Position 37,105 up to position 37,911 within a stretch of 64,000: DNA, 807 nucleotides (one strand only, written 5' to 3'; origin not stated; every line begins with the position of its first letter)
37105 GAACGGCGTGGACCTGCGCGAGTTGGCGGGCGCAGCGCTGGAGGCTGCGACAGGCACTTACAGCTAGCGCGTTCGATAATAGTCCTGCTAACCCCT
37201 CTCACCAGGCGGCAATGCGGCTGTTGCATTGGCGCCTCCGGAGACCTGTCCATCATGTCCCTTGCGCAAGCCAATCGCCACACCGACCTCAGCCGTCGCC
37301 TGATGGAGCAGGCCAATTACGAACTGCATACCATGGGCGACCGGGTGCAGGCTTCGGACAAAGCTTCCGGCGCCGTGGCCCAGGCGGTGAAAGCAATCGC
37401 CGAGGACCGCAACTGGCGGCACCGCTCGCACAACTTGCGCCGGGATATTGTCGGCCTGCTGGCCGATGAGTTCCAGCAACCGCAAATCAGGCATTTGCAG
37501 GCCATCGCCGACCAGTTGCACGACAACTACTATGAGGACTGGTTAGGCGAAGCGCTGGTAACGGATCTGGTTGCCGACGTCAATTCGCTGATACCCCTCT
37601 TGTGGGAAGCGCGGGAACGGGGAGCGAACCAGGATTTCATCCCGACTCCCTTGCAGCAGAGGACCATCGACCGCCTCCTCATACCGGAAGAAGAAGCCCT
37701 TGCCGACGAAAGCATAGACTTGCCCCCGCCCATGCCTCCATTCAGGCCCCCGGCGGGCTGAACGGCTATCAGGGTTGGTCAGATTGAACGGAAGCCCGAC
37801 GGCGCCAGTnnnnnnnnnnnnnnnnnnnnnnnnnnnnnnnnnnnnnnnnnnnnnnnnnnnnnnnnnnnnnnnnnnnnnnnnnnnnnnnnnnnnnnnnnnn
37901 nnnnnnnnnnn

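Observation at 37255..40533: PaREP1/HEPN-like small gene directly upstream of an MmeI-family restriction-modification enzyme: candidate undescribed two-gene defence module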

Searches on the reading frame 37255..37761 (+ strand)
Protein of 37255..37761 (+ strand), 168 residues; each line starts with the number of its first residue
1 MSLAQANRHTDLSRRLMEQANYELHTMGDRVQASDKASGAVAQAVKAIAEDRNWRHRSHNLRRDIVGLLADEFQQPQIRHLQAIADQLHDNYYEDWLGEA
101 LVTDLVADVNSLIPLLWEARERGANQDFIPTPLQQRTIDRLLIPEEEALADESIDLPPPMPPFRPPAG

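Call 3: search_protein_families(library=pfam, proteins=[window:37255-37761:+], max_evalue=1)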
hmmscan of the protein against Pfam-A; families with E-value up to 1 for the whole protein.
window:37255-37761:+ (168 aa): 2 families
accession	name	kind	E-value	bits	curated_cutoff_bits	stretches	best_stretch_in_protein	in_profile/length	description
PF05942.16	PaREP1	-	2.7e-12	47.1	24.4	1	10-112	3-114/115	Archaeal PaREP1/PaREP8 family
PF09724.14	Dcc1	-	0.049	13.5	22.9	1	18-89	112-184/319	Sister chromatid cohesion protein Dcc1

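Call 4: search_protein_families(library=padloc, proteins=[window:37255-37761:+], max_evalue=1)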
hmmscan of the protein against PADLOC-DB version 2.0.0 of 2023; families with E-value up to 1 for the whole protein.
window:37255-37761:+ (168 aa): 0 families

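Call 5: search_protein_families(library=ncbifam, proteins=[window:37255-37761:+], max_evalue=1)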
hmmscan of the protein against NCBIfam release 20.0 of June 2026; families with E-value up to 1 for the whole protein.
window:37255-37761:+ (168 aa): 0 families

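Call 6: find_homologous_proteins(query=window:37255-37761:+, max_evalue=0.001)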
Query window:37255-37761:+ (168 aa): 139 proteins with E <= 0.001 among 324 candidates; the best 120 are listed.
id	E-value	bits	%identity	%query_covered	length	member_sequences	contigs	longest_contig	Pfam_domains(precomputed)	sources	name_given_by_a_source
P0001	1.2e-99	349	93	100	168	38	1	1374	PF05942.17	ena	-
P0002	4.1e-99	347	94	93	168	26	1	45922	PF05942.17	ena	-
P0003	1.1e-98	346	93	100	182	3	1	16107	PF05942.17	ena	-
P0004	1.7e-98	345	93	100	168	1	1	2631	PF05942.17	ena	-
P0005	5.8e-98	344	93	93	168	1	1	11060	PF05942.17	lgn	-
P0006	4.4e-96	337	92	93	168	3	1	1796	PF05942.17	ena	-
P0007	6.6e-96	337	92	100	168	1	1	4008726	PF05942.17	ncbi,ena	-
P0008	1.4e-95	336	92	93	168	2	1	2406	PF05942.17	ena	-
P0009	4.1e-94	331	88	100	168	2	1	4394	PF05942.17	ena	-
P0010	1.2e-93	330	89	100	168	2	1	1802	PF05942.17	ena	-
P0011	1.3e-93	329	89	93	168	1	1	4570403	PF05942.17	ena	-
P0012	1.6e-93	329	90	93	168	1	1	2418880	PF05942.17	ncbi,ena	-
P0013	1.8e-93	329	90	93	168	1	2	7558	PF05942.17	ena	-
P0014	2.5e-93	328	88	93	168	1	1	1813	PF05942.17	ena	-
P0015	5.1e-93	327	90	93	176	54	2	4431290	PF05942.17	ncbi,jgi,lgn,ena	-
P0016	5.2e-93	327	88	93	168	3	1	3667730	PF05942.17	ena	-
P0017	7.3e-93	327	88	93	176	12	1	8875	PF05942.17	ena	-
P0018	2.1e-92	325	88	92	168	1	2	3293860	PF05942.17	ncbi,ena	-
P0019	3.2e-92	325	88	93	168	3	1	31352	PF05942.17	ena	-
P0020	5.9e-92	324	88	93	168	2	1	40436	PF05942.17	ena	-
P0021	1.7e-91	322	87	93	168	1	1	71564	PF05942.17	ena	-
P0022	2.0e-91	322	88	93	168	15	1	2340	PF05942.17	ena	-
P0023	2.7e-91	322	87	93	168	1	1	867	PF05942.17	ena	-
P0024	4.3e-91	321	85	93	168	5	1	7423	PF05942.17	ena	-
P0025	5.5e-91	321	87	93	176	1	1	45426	PF05942.17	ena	-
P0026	5.9e-91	321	87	93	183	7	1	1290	PF05942.17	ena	-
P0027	1.2e-90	320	88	97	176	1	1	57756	PF05942.17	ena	-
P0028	1.9e-90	319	86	100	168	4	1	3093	PF05942.17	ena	-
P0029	9.7e-90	317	85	93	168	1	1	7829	PF05942.17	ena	-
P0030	3.9e-88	312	87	93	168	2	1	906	PF05942.17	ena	-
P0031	1.3e-87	310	83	93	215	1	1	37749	PF05942.17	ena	-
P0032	5.7e-87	308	85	93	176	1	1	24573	PF05942.17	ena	-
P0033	6.3e-87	308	82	92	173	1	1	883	PF05942.17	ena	-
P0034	2.6e-86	306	84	99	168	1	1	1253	PF05942.17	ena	-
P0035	3.5e-86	305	83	93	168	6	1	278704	PF05942.17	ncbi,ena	-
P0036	8.5e-81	288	79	92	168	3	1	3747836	PF05942.17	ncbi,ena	-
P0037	9.3e-78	278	76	100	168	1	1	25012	PF05942.17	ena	-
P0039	1.8e-77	277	76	100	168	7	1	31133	PF05942.17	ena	-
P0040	3.1e-77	276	76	100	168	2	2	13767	PF05942.17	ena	-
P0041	1.1e-76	274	74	92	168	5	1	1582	PF05942.17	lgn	-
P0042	1.8e-76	274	74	100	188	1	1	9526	PF05942.17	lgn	-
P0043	5.0e-76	272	75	100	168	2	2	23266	PF05942.17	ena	-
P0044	5.1e-76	272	74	92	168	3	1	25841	PF05942.17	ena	-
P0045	7.8e-75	268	74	100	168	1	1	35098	PF05942.17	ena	-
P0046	1.4e-74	268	73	94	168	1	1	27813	PF05942.17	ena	-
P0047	1.9e-74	267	72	92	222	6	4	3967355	PF05942.17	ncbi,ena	-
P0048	2.1e-74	267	73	100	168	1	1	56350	PF05942.17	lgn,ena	-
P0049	3.9e-74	266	73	100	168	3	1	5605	PF05942.17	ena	-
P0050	5.9e-74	265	74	100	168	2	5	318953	PF05942.17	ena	-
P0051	5.0e-73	262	73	100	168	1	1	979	PF05942.17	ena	-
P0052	5.2e-73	262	73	92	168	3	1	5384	PF05942.17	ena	-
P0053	1.2e-72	261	70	92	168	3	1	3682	PF05942.17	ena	-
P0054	1.5e-72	261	73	94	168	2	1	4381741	PF05942.17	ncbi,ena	-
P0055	2.0e-72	260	73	100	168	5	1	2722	PF05942.17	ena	-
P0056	2.2e-72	260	72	92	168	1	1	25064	PF05942.17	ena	-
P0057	4.2e-72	259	72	92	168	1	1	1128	PF05942.17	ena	-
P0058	1.4e-71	258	71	92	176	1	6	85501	PF05942.17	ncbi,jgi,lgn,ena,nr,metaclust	ncbi:MAG: hypothetical protein OXE17_15475 [Chloroflexi bacterium]|nr:hypothetical protein [Chlorofl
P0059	1.7e-71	257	72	96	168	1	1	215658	PF05942.17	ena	-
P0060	2.3e-71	257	71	96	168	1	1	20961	PF05942.17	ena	-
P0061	2.3e-71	257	68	94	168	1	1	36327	PF05942.17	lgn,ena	-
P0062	4.2e-71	256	71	100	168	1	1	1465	PF05942.17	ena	-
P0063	5.7e-71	256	72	93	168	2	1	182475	PF05942.17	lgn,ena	-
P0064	6.8e-71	256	70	100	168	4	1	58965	PF05942.17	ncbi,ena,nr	ncbi:MAG: hypothetical protein OXI91_07870 [Chloroflexota bacterium]|nr:hypothetical protein [Chloro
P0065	9.1e-71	255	71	100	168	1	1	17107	PF05942.17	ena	-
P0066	1.1e-70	255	70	92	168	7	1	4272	PF05942.17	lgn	-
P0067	1.1e-70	255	73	92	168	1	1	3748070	PF05942.17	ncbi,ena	-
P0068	1.9e-70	254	70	92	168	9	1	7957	PF05942.17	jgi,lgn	-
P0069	3.6e-70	253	69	100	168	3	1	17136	PF05942.17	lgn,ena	-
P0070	3.7e-70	253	72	92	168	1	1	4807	PF05942.17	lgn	-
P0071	4.1e-70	253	70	96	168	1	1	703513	PF05942.17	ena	-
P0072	4.6e-70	253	73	94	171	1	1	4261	PF05942.17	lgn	-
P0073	4.9e-70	253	70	100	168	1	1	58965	PF05942.17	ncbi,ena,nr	ncbi:MAG: hypothetical protein OXI91_07875 [Chloroflexota bacterium]|nr:hypothetical protein [Chloro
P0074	1.1e-69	252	69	93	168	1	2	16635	PF05942.17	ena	-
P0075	2.8e-69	250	68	92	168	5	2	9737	PF05942.17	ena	-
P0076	3.1e-69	250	69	93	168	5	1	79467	PF05942.17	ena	-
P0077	4.2e-69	250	68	93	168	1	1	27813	PF05942.17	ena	-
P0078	5.6e-69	249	71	96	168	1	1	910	PF05942.17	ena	-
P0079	7.2e-69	249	71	96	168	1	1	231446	PF05942.17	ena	-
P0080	8.3e-69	249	69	92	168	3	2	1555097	PF05942.17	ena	-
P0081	9.4e-69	249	66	90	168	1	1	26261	PF05942.17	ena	-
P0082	1.1e-68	248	68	94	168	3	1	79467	PF05942.17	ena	-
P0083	3.5e-68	247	67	93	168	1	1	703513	PF05942.17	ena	-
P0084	5.1e-68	246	67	93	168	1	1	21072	PF05942.17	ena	-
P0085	9.6e-68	245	68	93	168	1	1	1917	PF05942.17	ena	-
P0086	1.2e-67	245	67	96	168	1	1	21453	PF05942.17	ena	-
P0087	1.3e-67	245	68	92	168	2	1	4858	PF05942.17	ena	-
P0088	3.0e-67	244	74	92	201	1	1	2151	PF05942.17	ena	-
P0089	7.3e-67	242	67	100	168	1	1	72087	PF05942.17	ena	-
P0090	1.4e-66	242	66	92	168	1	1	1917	PF05942.17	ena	-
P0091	2.2e-66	241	68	93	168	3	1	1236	PF05942.17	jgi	-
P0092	3.1e-66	240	66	92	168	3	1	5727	PF05942.17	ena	-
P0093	6.7e-66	239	91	73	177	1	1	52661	PF05942.17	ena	-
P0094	7.1e-66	239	91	73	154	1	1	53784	PF05942.17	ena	-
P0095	8.1e-65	236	66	92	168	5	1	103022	PF05942.17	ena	-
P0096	8.9e-65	236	68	92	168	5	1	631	PF05942.17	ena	-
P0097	3.3e-64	234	86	74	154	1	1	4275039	PF05942.17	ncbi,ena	-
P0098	4.6e-64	233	70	93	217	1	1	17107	PF05942.17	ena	-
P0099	8.3e-62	226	68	90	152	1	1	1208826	PF05942.17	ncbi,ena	-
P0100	2.4e-61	224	68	86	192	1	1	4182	PF05942.17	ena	-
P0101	8.6e-58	213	61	92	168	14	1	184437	PF05942.17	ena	-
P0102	1.6e-57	212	60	92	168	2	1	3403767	PF05942.17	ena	-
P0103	3.0e-57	211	64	88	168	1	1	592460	PF05942.17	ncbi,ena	-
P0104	3.2e-57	211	59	92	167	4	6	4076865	PF05942.17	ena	-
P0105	5.2e-57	210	59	92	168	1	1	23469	PF05942.17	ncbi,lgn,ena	-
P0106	6.1e-57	210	81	74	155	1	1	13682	PF05942.17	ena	-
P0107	7.5e-57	210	61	92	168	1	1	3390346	PF05942.17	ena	-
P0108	4.0e-56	207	60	90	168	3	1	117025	PF05942.17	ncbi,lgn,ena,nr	ncbi:MAG: hypothetical protein OXI91_10295 [Chloroflexota bacterium]|nr:hypothetical protein [Chloro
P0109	5.6e-56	207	61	90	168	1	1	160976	PF05942.17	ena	-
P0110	7.5e-56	207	60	88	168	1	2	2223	PF05942.17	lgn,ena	-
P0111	7.8e-56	207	59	89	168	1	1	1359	PF05942.17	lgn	-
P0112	1.4e-54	202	58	96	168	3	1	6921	PF05942.17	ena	-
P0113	2.9e-54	201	62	93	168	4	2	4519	PF05942.17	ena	-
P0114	3.5e-54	201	55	92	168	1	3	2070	PF05942.17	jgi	jgi:hypothetical protein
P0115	9.7e-54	200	60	92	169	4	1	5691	PF05942.17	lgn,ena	-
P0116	1.4e-53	199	60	92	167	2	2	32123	PF05942.17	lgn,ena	-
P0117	1.6e-53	199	58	99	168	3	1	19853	PF05942.17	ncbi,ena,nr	ncbi:MAG: hypothetical protein OXN21_02840 [Chloroflexota bacterium]|nr:hypothetical protein [Chloro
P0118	3.7e-53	198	93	59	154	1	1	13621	PF05942.17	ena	-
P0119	4.4e-53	198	57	96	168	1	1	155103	PF05942.17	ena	-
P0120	1.0e-51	193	75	79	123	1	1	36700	PF05942.17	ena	-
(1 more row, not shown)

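Call 9: find_related_loci(query=A1, collection=genome_contigs, flank=10000)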
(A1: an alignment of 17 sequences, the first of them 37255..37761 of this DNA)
Query A1 (168 aa) in genome_contigs; peptide patterns used: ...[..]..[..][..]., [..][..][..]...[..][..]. (x = any residue, [..] = any of these).
599 stretches matched a pattern (row limit reached: there are more); 276 encode a relative of the query (tblastn E <= 1e-3); the best 80 are kept; 80 distinct loci.
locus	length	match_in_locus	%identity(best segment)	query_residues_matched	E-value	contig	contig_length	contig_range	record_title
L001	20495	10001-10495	92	1-165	2e-100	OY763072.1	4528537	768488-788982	MAG: Dehalococcoidia bacterium isolate 40e540cc-5106-4b3b-ab2b-631d7f64572a genome assembly, chromosome: 1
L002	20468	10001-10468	95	1-156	2e-96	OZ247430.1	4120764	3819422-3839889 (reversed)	MAG: Dehalococcoidia bacterium isolate 339727ca-cd9b-4604-b777-057588a3f35a genome assembly, chromosome: 1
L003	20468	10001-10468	95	1-156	1e-96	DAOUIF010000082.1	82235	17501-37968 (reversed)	MAG TPA_asm: Dehalococcoidia bacterium isolate S24_152 94858, whole genome shotgun sequence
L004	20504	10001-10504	93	1-168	1e-95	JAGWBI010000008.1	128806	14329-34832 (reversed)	MAG: Dehalococcoidia bacterium isolate 277c_29 scaffold_454, whole genome shotgun sequence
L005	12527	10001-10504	92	1-168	3e-94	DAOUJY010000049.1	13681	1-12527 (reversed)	MAG TPA_asm: Dehalococcoidia bacterium isolate S34_283 k113_1248884, whole genome shotgun sequence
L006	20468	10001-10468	91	1-156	5e-93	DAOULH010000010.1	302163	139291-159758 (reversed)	MAG TPA_asm: Dehalococcoidia bacterium isolate S8_392 140621, whole genome shotgun sequence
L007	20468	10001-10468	91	1-156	6e-92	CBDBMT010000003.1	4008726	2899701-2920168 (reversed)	MAG: Dehalococcoidia bacterium isolate 1551c8a5-dc05-4db4-a2c2-06e96cfb4e9a genome assembly, contig: contig_3, whole gen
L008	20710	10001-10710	90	1-158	2e-91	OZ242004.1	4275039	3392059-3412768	MAG: Dehalococcoidia bacterium isolate 6092164f-d889-4bea-886a-f75bca8a53ef genome assembly, chromosome: 1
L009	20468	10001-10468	90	1-156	5e-91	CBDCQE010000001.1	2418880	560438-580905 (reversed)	MAG: Dehalococcoidia bacterium isolate 93e12e9e-77eb-4f93-925f-bdd4af2af2f3 genome assembly, contig: contig_1, whole gen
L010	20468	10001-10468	90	1-156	3e-90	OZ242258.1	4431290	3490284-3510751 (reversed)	MAG: Dehalococcoidia bacterium isolate ebb30a51-fd80-4f91-a9df-d4bc6488b8f2 genome assembly, chromosome: 1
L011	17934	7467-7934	88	1-156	5e-89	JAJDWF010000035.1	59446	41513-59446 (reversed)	MAG: Dehalococcoidia bacterium isolate jk18x22bins.99 k141_695751, whole genome shotgun sequence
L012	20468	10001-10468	88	1-156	1e-88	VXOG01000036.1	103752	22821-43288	MAG: Chloroflexi bacterium isolate SB0662_bin_27 NODE_183_length_103752_cov_56.525464, whole genome shotgun sequence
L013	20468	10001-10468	88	1-156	9e-89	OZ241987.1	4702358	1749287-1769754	MAG: Dehalococcoidia bacterium isolate afbfe9c5-f9ba-4a69-93a8-a54741e06a32 genome assembly, chromosome: 1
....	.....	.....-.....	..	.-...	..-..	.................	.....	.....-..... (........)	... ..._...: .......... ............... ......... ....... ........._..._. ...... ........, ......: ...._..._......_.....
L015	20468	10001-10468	84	1-156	1e-84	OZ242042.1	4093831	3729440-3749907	MAG: Dehalococcoidia bacterium isolate f9cecd87-683c-406e-b8e3-528e430a091d genome assembly, chromosome: 1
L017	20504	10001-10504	76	1-168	6e-72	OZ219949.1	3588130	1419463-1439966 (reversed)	MAG: Dehalococcoidia bacterium isolate 99137651-b1e7-4859-9a90-ab3a7f48d20f genome assembly, chromosome: 5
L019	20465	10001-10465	72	1-155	8e-70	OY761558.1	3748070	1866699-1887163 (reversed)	MAG: Dehalococcoidia bacterium isolate 6ae818db-717c-4d07-8374-be93c3d6d717 genome assembly, chromosome: 1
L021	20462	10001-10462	71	1-154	5e-68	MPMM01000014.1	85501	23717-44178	MAG: SAR202 cluster bacterium bin22 NODE_473_length_85501_cov_17.0443_ID_945, whole genome shotgun sequence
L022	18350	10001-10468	87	1-156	2e-88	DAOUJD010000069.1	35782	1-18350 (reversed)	MAG TPA_asm: Dehalococcoidia bacterium isolate S32_242 k113_2068677, whole genome shotgun sequence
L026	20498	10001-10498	60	1-166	2e-57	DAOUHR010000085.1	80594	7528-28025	MAG TPA_asm: Dehalococcoidia bacterium isolate S16_99 k189_13264, whole genome shotgun sequence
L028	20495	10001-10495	57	1-168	4e-54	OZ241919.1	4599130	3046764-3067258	MAG: Dehalococcoidia bacterium isolate 6c1ee286-a86d-453a-9dbe-4da6ae1069d1 genome assembly, chromosome: 1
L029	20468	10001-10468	56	1-156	2e-53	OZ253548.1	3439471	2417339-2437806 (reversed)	MAG: Dehalococcoidia bacterium isolate 601e0476-adb4-49b6-be5a-42d8628e722d genome assembly, chromosome: 1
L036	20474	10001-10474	55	1-158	9e-50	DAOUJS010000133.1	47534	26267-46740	MAG TPA_asm: Dehalococcoidia bacterium isolate S34_277 k113_518021, whole genome shotgun sequence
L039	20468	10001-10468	52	1-156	2e-48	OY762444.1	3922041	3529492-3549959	MAG: Dehalococcoidia bacterium isolate 1bd329a7-1418-4194-a07e-3fe2e7ca1f7c genome assembly, chromosome: 1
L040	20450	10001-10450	55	6-155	2e-48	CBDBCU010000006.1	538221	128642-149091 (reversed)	MAG: Dehalococcoidia bacterium isolate b7e64017-226b-4aac-beac-0e83de6cf32f genome assembly, contig: contig_6, whole gen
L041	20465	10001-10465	53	9-163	2e-46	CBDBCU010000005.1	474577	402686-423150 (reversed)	MAG: Dehalococcoidia bacterium isolate b7e64017-226b-4aac-beac-0e83de6cf32f genome assembly, contig: contig_5, whole gen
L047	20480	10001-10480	47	1-160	2e-37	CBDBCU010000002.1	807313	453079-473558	MAG: Dehalococcoidia bacterium isolate b7e64017-226b-4aac-beac-0e83de6cf32f genome assembly, contig: contig_2, whole gen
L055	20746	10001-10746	44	3-116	3e-23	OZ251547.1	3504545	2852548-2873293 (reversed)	MAG: Dehalococcoidia bacterium isolate 7c1018f6-8209-44eb-a256-ba93cc78eb51 genome assembly, chromosome: 1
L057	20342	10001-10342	45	8-122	8e-23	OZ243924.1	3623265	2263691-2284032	MAG: Dehalococcoidia bacterium isolate 8ae34c4e-956f-4af6-a887-bf289f41e209 genome assembly, chromosome: 1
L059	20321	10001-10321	44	9-116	1e-22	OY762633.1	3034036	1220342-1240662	MAG: Dehalococcoidia bacterium isolate 17254eae-7cb3-4ac9-839e-465292e2b3d4 genome assembly, chromosome: 1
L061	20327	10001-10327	43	4-113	2e-22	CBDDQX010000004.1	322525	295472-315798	MAG: Dehalococcoidia bacterium isolate 8444951f-8005-4b54-b322-73b6ad57e0fa genome assembly, contig: contig_4, whole gen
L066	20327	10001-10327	42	4-113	9e-22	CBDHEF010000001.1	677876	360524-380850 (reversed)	MAG: Dehalococcoidia bacterium isolate e9382ad7-4ca3-4796-a74a-760c8ad60130 genome assembly, contig: contig_1, whole gen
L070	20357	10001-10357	39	2-121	4e-21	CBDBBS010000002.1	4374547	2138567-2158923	MAG: Dehalococcoidia bacterium isolate ddb4ac3d-8f21-48f8-a382-dd94587b0ab6 genome assembly, contig: contig_2, whole gen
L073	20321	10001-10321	42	9-116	3e-20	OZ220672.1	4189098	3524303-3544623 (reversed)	MAG: Dehalococcoidia bacterium isolate 155f1a69-6e9e-45b9-9f90-cb8b40f06a4f genome assembly, chromosome: 1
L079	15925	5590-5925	46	8-120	4e-20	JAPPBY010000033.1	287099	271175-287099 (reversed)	MAG: Chloroflexota bacterium isolate IRC3_bin_22 NODE_12_length_287099_cov_36.0187, whole genome shotgun sequence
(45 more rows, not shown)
